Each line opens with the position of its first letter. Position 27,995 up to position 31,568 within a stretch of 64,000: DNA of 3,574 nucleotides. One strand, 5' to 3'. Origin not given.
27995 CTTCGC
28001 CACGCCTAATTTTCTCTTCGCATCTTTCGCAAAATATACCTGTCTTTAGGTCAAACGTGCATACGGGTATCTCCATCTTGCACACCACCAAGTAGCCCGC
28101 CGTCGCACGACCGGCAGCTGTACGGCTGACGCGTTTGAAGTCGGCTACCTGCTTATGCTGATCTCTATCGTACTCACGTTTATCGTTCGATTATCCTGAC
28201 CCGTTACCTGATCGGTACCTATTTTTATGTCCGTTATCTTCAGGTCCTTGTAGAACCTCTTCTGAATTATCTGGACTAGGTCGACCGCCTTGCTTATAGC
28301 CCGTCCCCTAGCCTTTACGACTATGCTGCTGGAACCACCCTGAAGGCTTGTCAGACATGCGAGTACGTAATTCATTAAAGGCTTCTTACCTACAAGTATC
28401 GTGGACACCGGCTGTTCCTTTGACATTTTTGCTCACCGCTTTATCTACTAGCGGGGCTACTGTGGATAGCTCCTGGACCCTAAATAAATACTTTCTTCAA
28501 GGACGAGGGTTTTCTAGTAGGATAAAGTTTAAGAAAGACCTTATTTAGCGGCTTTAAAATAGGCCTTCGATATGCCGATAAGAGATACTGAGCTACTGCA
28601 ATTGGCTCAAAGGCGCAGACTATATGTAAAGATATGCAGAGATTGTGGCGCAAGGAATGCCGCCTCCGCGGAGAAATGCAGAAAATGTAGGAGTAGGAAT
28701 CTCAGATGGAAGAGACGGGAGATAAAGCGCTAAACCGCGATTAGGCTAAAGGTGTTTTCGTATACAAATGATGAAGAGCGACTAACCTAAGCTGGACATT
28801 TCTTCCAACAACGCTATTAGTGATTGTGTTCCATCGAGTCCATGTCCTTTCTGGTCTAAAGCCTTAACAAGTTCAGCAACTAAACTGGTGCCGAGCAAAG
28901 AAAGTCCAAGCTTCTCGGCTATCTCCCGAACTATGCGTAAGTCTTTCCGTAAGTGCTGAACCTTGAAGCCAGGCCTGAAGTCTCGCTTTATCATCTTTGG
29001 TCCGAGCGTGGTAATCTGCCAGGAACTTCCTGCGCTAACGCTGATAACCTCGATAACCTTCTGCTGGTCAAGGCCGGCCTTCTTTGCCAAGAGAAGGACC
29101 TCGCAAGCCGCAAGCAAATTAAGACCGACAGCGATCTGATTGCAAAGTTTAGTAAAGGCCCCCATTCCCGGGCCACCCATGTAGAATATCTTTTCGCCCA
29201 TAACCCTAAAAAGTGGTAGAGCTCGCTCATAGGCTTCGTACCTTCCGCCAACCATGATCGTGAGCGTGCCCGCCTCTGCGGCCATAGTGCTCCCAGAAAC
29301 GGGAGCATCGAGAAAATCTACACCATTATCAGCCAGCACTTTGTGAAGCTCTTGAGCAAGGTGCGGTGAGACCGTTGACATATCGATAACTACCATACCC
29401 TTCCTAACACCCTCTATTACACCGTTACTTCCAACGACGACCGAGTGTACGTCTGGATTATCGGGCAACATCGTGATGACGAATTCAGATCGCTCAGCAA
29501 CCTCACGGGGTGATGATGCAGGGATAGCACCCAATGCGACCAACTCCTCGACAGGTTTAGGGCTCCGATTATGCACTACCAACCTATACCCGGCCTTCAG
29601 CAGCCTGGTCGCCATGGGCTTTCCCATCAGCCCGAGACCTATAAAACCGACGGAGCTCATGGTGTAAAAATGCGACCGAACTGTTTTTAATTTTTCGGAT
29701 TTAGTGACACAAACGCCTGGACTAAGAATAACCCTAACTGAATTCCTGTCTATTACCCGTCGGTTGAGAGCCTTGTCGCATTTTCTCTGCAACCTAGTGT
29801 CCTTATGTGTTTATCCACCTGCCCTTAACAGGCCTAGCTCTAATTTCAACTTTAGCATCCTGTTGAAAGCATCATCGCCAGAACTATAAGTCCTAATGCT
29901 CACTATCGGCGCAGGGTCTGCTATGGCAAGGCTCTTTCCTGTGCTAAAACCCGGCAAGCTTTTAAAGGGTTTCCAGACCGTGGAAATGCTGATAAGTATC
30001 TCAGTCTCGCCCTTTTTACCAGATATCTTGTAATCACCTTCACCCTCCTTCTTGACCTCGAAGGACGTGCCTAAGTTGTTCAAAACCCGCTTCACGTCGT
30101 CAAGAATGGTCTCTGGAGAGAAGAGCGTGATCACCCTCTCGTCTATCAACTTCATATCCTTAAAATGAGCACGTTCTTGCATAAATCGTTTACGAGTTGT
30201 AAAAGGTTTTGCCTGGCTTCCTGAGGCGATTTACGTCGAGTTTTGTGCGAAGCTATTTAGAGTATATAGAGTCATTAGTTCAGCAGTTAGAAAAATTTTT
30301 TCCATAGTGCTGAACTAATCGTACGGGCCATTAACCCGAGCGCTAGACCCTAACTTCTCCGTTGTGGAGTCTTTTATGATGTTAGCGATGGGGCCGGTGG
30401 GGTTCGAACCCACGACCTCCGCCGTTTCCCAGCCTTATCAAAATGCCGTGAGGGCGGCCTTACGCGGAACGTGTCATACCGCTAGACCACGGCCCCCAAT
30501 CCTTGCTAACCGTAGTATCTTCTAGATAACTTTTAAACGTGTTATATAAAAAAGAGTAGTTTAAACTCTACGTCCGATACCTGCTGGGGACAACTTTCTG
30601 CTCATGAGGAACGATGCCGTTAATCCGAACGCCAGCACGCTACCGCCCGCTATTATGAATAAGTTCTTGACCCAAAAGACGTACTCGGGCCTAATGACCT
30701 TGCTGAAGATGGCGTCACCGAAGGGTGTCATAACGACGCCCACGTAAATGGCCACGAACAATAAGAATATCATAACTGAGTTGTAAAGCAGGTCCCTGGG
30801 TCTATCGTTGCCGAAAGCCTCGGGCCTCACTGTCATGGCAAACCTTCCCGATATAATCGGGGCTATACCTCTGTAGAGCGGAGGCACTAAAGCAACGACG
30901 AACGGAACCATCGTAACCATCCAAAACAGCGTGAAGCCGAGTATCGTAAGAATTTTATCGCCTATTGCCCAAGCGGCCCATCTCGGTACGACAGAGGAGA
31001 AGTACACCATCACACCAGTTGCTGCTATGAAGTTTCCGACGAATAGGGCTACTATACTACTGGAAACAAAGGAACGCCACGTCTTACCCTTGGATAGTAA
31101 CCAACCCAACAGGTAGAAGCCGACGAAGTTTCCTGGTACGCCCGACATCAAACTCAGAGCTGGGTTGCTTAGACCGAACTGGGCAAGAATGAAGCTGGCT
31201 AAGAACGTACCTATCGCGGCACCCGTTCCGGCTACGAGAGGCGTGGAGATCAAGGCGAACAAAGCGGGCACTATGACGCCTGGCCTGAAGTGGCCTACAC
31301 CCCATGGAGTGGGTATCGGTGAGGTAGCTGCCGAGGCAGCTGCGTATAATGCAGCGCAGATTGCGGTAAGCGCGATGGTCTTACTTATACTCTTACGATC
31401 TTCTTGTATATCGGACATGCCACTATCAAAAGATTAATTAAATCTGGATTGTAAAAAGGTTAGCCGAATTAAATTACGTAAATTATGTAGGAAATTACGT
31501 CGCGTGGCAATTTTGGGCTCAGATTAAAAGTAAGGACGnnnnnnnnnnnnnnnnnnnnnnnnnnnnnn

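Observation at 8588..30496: tRNA set with atypical intron architecture: T-loop intron in tRNA-Phe, two-intron tRNA-Val(CAC), anticodon-loop intron in tRNA-Val(GAC); all three Val isoacceptors in one window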

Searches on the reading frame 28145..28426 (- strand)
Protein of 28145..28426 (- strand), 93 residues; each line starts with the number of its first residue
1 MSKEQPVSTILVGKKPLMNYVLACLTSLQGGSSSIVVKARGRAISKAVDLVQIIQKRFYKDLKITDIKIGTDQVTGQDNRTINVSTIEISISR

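Call 48: search_protein_families(library=pfam, proteins=[window:28145-28426:-], max_evalue=0.0001)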
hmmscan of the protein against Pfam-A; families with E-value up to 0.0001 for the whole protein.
window:28145-28426:- (93 aa): 1 family
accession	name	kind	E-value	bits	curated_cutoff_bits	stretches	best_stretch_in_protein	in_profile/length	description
PF01918.27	Alba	-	5.9e-20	71.3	25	1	9-70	2-65/66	Alba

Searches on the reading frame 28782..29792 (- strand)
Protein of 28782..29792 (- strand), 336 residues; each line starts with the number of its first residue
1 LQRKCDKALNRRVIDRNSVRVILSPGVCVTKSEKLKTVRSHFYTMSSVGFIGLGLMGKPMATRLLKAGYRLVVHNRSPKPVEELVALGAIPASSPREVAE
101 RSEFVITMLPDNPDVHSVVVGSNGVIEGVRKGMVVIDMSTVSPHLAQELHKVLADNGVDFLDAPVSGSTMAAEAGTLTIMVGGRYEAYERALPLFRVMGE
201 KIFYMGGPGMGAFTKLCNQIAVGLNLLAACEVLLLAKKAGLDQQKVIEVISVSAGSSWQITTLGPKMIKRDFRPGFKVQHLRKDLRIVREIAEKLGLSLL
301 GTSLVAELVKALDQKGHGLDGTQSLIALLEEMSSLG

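Call 11: search_protein_families(library=pfam, proteins=[window:28782-29792:-])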
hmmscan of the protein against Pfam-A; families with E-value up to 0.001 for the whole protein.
window:28782-29792:- (336 aa): 4 families
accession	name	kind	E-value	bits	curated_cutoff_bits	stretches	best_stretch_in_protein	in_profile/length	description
PF03446.21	NAD_binding_2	-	2.4e-55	187.4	21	1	48-206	2-161/161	NAD binding domain of 6-phosphogluconate dehydrogenase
PF14833.11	NAD_binding_11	-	7.9e-33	113.7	30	1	209-328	1-121/122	NAD-binding of NADP-dependent 3-hydroxyisobutyrate dehydrogenase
PF02826.25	2-Hacid_dh_C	-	6.8e-09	35.8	25.1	1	43-154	34-142/178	D-isomer specific 2-hydroxyacid dehydrogenase, NAD binding domain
PF03807.23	F420_oxidored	-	8.4e-08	33.1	21.6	1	48-138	2-91/94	NADP oxidoreductase coenzyme F420-dependent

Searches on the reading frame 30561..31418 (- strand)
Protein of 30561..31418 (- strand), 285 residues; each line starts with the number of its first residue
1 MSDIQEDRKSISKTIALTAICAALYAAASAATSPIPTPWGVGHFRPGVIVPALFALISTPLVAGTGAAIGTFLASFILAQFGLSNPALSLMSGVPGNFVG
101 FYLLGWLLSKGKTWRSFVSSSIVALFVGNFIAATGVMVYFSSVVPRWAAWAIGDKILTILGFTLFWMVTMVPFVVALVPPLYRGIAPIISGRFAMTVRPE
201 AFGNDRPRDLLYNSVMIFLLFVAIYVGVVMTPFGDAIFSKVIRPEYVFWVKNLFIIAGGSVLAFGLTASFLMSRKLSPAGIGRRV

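Call 11: search_protein_families(library=pfam, proteins=[window:30561-31418:-])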
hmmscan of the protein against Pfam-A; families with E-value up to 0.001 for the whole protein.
window:30561-31418:- (285 aa): 1 family
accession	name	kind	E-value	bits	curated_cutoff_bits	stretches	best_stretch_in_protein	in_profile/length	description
PF07155.17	ECF-ribofla_trS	-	6.5e-07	29.9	26.7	1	13-142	5-134/172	ECF-type riboflavin transporter, S component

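Call 17: find_encoding_contigs(protein=window:30561-31418:-, flank=3000, max_places=6)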
Protein window:30561-31418:- (285 aa): 2 contigs read that carry it; 2 places shown.
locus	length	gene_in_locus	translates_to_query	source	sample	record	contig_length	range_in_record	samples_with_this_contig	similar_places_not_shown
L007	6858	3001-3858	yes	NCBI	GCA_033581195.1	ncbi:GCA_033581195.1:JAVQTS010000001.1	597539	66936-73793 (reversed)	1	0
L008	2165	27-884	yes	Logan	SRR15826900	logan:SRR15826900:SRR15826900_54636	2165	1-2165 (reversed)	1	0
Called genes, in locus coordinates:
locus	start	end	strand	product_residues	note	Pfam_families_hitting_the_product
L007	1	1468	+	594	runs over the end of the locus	PF02874:ATP-synt_ab_N, PF16886:ATP-synt_ab_Xtn, PF00006:ATP-synt_ab, PF22919:ATP-synt_VA_C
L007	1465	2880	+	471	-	PF02874:ATP-synt_ab_N, PF00006:ATP-synt_ab, PF22919:ATP-synt_VA_C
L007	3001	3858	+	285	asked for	PF07155:ECF-ribofla_trS (weak)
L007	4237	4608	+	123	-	-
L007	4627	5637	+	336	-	PF02826:2-Hacid_dh_C, PF03446:NAD_binding_2, PF03807:F420_oxidored, PF14833:NAD_binding_11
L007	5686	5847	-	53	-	PF01020:Ribosomal_L40e (weak)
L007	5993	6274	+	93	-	PF01918:Alba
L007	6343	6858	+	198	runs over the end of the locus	-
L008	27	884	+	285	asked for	PF07155:ECF-ribofla_trS (weak)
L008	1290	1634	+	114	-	-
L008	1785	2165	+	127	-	?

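Call 53: find_homologous_proteins(query=window:30561-31418:-, max_evalue=1e-10)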
Query window:30561-31418:- (285 aa): 274 proteins with E <= 1e-10 among 8000 candidates; the best 120 are listed.
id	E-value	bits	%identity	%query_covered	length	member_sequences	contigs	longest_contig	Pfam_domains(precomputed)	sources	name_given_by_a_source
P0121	8.5e-178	608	100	100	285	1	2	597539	PF07155.18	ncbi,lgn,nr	ncbi:MAG: ECF transporter S component [Nitrososphaerota archaeon]|nr:ECF transporter S component [Ai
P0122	3.6e-155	533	86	100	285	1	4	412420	PF07155.18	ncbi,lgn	ncbi:MAG: ECF transporter S component [Nitrososphaerota archaeon]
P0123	7.2e-153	526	84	100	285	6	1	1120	PF07155.18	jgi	jgi:MFS family permease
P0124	2.5e-151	521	84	100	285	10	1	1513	PF07155.18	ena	-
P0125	1.0e-150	519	81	100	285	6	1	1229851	PF07155.18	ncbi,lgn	ncbi:MAG: hypothetical protein QXI01_05380 [Nitrososphaerota archaeon]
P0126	2.9e-148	511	82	100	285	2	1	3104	PF07155.18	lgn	-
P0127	4.5e-146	503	79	100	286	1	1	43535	-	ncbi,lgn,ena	-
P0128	1.1e-135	469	74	99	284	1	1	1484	-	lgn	-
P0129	3.6e-98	346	58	97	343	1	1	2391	-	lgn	-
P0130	4.5e-89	316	56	95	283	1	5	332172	PF07155.18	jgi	jgi:hypothetical protein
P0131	2.0e-87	311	56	96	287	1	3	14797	PF07155.18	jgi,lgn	jgi:hypothetical protein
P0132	5.1e-87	310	56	95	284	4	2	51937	PF07155.18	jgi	-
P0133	6.8e-87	309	56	95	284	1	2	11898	PF07155.18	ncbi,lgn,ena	-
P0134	7.6e-87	309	56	96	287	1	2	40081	PF07155.18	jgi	jgi:hypothetical protein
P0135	9.0e-87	309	56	95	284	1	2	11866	PF07155.18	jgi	-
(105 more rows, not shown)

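Call 54: find_encoding_contigs(protein=P0130, flank=4000, max_places=2)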
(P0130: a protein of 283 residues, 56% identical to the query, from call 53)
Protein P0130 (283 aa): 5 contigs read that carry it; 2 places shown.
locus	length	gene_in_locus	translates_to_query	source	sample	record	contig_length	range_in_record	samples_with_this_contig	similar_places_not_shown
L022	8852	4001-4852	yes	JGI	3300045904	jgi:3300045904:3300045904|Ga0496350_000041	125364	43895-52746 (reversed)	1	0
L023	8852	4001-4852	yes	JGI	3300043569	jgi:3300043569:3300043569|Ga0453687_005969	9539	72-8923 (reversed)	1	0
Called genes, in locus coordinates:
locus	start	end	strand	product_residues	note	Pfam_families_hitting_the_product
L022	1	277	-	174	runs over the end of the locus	PF27217:AF_0155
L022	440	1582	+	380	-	-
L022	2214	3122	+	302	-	-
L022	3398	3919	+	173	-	PF12706:Lactamase_B_2 (weak)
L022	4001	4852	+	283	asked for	PF07155:ECF-ribofla_trS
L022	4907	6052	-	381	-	PF04734:Ceramidase_alk (weak)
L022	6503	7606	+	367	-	PF01208:URO-D (weak)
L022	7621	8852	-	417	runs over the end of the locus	PF13527:Acetyltransf_9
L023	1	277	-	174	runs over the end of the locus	PF27217:AF_0155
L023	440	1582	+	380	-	-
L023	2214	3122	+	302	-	-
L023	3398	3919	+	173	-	PF12706:Lactamase_B_2 (weak)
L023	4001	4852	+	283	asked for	PF07155:ECF-ribofla_trS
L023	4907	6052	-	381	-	PF04734:Ceramidase_alk (weak)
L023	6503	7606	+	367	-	PF01208:URO-D (weak)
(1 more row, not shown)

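Call 55: find_encoding_contigs(protein=P0125, flank=3000, max_places=1)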
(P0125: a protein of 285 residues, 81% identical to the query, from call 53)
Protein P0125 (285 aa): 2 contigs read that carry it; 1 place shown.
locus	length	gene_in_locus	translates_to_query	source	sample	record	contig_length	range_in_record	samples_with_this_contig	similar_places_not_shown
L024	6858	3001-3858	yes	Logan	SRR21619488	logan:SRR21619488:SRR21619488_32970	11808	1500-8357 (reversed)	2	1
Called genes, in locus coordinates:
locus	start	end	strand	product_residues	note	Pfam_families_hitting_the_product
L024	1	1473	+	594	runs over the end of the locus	PF02874:ATP-synt_ab_N, PF16886:ATP-synt_ab_Xtn, PF00006:ATP-synt_ab, PF22919:ATP-synt_VA_C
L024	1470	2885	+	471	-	PF02874:ATP-synt_ab_N, PF00006:ATP-synt_ab, PF22919:ATP-synt_VA_C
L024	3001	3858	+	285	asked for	PF07155:ECF-ribofla_trS (weak)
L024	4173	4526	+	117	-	-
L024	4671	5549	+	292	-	PF02826:2-Hacid_dh_C, PF03446:NAD_binding_2, PF03807:F420_oxidored (weak), PF14833:NAD_binding_11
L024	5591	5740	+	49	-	-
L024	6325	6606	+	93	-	PF01918:Alba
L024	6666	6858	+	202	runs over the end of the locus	-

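Call 56: find_encoding_contigs(protein=P0127, flank=3000, max_places=1)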
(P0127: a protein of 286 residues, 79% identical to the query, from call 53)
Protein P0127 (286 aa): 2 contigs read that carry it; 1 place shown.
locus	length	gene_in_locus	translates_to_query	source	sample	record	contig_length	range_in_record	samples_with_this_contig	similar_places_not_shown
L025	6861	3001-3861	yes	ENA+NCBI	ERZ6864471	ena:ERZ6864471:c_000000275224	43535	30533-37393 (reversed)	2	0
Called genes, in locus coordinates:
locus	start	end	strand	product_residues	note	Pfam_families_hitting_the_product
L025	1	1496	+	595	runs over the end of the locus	PF02874:ATP-synt_ab_N, PF16886:ATP-synt_ab_Xtn, PF00006:ATP-synt_ab, PF22919:ATP-synt_VA_C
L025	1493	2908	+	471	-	PF02874:ATP-synt_ab_N, PF00006:ATP-synt_ab, PF22919:ATP-synt_VA_C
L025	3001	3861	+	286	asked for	-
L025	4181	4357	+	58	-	-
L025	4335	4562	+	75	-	-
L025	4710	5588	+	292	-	PF02826:2-Hacid_dh_C, PF03446:NAD_binding_2, PF03807:F420_oxidored, PF14833:NAD_binding_11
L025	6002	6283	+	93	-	PF01918:Alba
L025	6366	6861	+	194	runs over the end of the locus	-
